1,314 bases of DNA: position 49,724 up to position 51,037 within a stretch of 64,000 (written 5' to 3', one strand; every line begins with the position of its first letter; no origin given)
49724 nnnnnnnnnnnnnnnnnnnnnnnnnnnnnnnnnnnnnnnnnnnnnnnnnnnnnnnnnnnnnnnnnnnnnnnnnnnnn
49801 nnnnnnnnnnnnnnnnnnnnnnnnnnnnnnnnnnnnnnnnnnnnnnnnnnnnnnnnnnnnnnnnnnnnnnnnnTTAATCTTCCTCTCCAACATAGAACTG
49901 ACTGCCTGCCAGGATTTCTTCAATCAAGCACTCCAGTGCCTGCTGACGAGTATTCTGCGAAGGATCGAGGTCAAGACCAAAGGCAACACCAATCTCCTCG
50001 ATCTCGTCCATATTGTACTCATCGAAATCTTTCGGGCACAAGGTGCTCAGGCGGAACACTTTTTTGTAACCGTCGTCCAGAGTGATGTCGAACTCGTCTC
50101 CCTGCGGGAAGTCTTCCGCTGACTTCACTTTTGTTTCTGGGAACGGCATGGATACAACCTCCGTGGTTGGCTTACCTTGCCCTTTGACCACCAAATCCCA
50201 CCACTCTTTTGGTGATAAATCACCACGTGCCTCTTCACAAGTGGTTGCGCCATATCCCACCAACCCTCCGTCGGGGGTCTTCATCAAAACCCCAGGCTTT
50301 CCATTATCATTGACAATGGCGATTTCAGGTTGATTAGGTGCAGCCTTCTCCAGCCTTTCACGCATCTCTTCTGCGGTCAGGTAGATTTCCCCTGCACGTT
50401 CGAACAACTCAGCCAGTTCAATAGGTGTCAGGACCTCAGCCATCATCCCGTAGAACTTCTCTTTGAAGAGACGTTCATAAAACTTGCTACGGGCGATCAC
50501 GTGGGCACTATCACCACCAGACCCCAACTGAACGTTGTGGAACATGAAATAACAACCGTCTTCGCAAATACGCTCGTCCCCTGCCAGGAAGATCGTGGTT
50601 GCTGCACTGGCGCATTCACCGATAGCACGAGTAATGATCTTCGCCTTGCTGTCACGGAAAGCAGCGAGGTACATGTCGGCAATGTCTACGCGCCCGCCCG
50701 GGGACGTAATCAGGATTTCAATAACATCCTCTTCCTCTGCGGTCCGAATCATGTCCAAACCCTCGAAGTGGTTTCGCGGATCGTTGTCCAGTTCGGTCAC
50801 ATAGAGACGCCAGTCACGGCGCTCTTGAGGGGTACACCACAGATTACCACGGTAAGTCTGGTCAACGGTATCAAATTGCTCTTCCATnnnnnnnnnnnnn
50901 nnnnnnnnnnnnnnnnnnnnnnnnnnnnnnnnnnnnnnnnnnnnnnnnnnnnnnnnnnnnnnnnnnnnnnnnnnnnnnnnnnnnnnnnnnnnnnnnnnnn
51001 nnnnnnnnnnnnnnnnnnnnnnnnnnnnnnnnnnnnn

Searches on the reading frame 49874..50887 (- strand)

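Call 48: search_protein_families(library=phrogs, proteins=[window:49874-50887:-], max_evalue=0.00001)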
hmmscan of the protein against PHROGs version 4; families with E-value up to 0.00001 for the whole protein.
window:49874-50887:- (337 aa): 9 families
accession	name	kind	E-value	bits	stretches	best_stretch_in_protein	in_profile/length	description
phrog_5410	-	other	9.3e-129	430.2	1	1-335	4-316/323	ATP-dependent protease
phrog_1827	-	other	8.4e-35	120.9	1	11-183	10-181/202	ATP-dependent protease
phrog_1684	-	head and packaging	1.1e-18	68.8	1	46-185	66-204/284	head maturation protease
phrog_94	-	head and packaging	1.8e-13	51.9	1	47-139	112-203/622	head maturation protease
phrog_2976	-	head and packaging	7.9e-09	36.7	1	49-129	47-127/394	head maturation protease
phrog_33547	-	unknown function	2.2e-08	34.5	1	50-121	26-95/357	-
phrog_26628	-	head and packaging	6.3e-08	33.3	1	46-178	59-191/290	head maturation protease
phrog_133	-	head and packaging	2e-06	27.7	1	55-130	50-125/668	head maturation protease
phrog_53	-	head and packaging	3.5e-06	27.5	1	55-119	119-192/583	head maturation protease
